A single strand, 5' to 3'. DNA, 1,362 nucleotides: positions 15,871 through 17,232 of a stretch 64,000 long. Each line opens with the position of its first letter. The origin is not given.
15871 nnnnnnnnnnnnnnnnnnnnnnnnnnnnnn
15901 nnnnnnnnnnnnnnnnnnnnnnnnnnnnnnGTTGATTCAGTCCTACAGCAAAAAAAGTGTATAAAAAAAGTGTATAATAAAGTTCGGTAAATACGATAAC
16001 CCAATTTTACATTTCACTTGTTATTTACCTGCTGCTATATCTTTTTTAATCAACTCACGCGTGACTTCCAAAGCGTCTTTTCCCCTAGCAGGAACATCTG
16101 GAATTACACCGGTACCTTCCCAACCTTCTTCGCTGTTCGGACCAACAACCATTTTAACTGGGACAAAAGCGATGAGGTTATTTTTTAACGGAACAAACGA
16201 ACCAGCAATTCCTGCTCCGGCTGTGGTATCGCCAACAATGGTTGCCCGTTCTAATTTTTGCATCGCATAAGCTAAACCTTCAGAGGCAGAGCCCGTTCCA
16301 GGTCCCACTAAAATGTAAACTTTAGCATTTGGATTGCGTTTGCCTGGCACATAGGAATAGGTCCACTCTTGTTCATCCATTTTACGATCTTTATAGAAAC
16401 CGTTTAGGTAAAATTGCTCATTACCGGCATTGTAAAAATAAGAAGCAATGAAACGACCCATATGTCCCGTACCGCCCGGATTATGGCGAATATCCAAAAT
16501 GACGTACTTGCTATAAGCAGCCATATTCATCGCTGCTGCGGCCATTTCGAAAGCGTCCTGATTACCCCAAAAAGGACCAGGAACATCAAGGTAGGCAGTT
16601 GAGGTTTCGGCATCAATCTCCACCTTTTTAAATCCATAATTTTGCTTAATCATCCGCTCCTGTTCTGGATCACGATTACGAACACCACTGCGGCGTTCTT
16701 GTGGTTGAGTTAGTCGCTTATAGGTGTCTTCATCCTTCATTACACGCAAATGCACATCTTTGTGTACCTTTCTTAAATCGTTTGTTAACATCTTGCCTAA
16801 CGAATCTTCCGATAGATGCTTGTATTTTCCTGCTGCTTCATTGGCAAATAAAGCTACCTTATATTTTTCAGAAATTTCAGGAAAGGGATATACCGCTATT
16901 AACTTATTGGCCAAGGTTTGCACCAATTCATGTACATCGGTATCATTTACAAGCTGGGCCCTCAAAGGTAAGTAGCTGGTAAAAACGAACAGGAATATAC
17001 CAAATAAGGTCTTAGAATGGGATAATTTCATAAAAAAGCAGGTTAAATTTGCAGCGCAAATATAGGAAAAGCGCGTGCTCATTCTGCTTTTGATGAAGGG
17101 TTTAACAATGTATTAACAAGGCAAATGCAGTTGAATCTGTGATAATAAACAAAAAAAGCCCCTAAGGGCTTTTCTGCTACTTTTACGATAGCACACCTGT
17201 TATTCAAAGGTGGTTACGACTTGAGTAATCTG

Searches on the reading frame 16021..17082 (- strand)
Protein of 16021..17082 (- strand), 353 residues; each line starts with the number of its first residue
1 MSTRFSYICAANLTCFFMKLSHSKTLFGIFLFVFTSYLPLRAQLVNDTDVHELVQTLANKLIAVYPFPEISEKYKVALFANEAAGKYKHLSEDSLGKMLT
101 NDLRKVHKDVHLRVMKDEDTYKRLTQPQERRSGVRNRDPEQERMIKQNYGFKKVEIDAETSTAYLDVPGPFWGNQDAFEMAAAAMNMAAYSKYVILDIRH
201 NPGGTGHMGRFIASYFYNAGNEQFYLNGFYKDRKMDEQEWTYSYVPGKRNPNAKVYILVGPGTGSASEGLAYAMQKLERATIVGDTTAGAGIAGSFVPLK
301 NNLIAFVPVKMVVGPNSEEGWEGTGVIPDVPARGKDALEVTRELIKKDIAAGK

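Call 3: search_protein_families(library=pfam, proteins=[window:16021-17082:-], max_evalue=0.01)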
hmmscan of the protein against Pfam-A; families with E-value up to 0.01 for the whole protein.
window:16021-17082:- (353 aa): 2 families
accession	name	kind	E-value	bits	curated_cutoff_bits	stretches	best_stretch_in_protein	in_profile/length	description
PF03572.23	Peptidase_S41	-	6.1e-25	88.1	24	1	174-331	14-164/165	Peptidase family S41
PF11918.13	Peptidase_S41_N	-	4.4e-07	30.5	26.6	1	49-146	17-116/129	N-terminal domain of Peptidase_S41 in eukaryotic IRBP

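Call 53: search_protein_families(library=ncbifam, proteins=[window:16021-17082:-], max_evalue=0.01)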
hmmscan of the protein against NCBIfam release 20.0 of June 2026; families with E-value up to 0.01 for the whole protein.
window:16021-17082:- (353 aa): 10 families
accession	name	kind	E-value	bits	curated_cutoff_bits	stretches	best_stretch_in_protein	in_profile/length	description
TIGR00225.1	prc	subfamily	7.9e-13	48.2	218.6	1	161-306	152-290/335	C-terminal processing peptidase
NF045588.1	Cterm_S41_CtpA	exception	1.5e-11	43.8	625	1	179-329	231-373/401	carboxyl-terminal processing protease CtpA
NF045590.1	Cterm_S41_CtpC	exception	2.1e-10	39.9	665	1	176-332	230-378/418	carboxyl-terminal processing protease CtpC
NF052377.1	lmo1851_S41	exception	7.8e-09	34.7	725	1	191-300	234-336/468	lmo1851 family serine protease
NF045589.1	Cterm_S41_CtpB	exception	8.7e-08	31.2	633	1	180-331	238-379/416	carboxyl-terminal processing protease CtpB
NF045591.1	Cterm_S41_CtpZ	exception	1.6e-07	30.4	525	1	194-338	245-380/403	carboxyl-terminal processing protease CtpZ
TIGR03900.1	prc_long_Delta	hypoth_equivalog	6.3e-07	27.7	660.95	1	185-291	262-362/973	MXAN_5808 family serine peptidase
NF058627.1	S41_Gfo1087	equivalog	4.9e-06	25.7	455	1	194-290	255-366/489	GFO_1087 family putative carboxy terminal peptidase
NF008388.1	PRK11186.1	exception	4.9e-05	21.9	825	1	153-292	348-479/663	carboxy terminal-processing peptidase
NF033424.1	chlamy_CPAF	equivalog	0.00039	19.1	250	0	255-293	459-497/564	protease-like activity factor CPAF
